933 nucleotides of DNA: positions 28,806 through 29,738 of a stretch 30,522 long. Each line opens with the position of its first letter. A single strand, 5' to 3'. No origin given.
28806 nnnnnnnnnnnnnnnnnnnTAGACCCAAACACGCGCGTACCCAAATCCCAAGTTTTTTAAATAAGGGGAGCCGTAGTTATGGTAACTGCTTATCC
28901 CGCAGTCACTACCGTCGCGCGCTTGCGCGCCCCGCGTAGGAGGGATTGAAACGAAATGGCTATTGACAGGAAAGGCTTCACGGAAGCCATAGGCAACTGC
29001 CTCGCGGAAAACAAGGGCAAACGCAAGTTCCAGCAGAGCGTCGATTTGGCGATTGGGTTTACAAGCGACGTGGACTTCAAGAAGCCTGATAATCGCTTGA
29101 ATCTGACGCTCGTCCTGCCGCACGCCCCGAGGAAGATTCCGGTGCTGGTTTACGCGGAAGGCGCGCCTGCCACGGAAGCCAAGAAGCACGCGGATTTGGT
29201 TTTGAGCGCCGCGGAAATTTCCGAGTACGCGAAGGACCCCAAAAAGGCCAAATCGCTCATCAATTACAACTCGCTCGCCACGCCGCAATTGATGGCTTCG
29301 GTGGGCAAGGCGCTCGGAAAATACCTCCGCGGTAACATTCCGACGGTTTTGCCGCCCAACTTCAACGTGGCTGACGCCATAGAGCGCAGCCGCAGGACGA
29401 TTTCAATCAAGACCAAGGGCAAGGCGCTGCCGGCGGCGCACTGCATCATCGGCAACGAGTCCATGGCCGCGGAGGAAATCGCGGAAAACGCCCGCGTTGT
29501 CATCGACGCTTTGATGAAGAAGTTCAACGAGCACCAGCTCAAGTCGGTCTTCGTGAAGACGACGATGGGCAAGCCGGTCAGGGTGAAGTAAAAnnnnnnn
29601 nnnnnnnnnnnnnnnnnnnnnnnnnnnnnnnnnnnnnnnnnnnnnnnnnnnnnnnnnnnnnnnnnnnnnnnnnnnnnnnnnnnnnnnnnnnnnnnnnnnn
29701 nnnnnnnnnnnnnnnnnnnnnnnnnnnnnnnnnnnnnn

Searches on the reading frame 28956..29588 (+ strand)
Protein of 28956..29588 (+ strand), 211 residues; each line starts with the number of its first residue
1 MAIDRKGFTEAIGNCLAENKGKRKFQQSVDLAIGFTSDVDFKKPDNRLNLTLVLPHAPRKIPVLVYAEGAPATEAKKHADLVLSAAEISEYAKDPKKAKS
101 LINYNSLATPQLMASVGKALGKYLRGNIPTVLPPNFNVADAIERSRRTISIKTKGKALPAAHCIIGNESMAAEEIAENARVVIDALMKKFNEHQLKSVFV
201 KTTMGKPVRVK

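Call 33: find_related_loci(query=window:28956-29588:+, collection=genome_contigs, flank=6000)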
Query window:28956-29588:+ (211 aa) in genome_contigs; peptide patterns used: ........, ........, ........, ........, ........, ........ (x = any residue, [..] = any of these).
211 stretches matched a pattern; 119 encode a relative of the query (tblastn E <= 1e-3); the best 80 are kept; 80 distinct loci.
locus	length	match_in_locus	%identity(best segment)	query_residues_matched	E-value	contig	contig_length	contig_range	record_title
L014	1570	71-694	69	3-211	3e-103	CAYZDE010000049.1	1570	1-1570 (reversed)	MAG TPA_asm: Candidatus Micrarchaeota archaeon isolate SRP104257_co1_393 genome assembly, contig: NODE_118645_length_157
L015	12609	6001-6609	50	9-210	4e-66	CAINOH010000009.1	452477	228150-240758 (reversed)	uncultured Candidatus Micrarchaeota archaeon isolate AlinenSediments_bin-2061 genome assembly, contig: bin-2061:09/25, w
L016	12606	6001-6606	49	10-210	2e-63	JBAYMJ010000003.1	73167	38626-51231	MAG: Candidatus Micrarchaeia archaeon isolate SO_2016_LW1_37 scaffold00206_LW64-88_2016, whole genome shotgun sequence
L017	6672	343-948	49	10-210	4e-63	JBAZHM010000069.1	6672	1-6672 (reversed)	MAG: Candidatus Micrarchaeia archaeon isolate SO_2017_LW3_70 NODE_40174_length_6672_cov_0.937968_LW162_2017, whole genom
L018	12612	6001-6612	40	10-210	5e-46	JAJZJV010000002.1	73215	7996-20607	MAG: Candidatus Micrarchaeota archaeon isolate LSA5.bin73 NODE_380_length_73215_cov_5.092437, whole genome shotgun seque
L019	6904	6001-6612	40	10-210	4e-46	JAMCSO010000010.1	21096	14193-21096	MAG: Candidatus Marsarchaeota archaeon isolate FK_Sedi_A_Bin.208 NODE_5629_length_21096_cov_4.15618, whole genome shotgu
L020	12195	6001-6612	42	10-210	8e-46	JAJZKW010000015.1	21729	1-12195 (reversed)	MAG: Candidatus Micrarchaeota archaeon isolate MAS1.bin63 NODE_2004_length_21729_cov_28.736413, whole genome shotgun seq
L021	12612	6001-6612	43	10-210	2e-45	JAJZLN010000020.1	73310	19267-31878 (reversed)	MAG: Candidatus Micrarchaeota archaeon isolate MAS3.bin124 NODE_526_length_73310_cov_2.276212, whole genome shotgun sequ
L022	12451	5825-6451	41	1-210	3e-45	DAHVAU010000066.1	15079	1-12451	MAG TPA_asm: Candidatus Micrarchaeota archaeon isolate clean2084 k141_300376, whole genome shotgun sequence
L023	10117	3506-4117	41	10-210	4e-45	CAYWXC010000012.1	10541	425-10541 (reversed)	MAG TPA_asm: Candidatus Micrarchaeota archaeon isolate binchicken_co250_36 genome assembly, contig: NODE_7745_length_105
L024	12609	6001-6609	40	10-210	1e-44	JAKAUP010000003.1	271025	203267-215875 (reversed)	MAG: Candidatus Micrarchaeota archaeon isolate YP3.bin43 NODE_28_length_271025_cov_2.78427, whole genome shotgun sequenc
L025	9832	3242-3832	45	16-210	9e-45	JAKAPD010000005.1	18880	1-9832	MAG: Candidatus Micrarchaeota archaeon isolate YF1.bin48 NODE_3245_length_18880_cov_1.634885, whole genome shotgun seque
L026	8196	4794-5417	40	1-209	4e-44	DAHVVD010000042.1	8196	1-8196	MAG TPA_asm: Candidatus Micrarchaeota archaeon isolate clean719 k141_510836, whole genome shotgun sequence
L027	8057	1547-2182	40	3-211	1e-43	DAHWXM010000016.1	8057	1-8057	MAG TPA_asm: Candidatus Micrarchaeota archaeon isolate clean2166 k141_993563, whole genome shotgun sequence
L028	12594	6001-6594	43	16-210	2e-43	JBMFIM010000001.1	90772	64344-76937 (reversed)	MAG: Candidatus Micrarchaeia archaeon isolate KM4324-23 NODE_1_length_90772_cov_9.112818, whole genome shotgun sequence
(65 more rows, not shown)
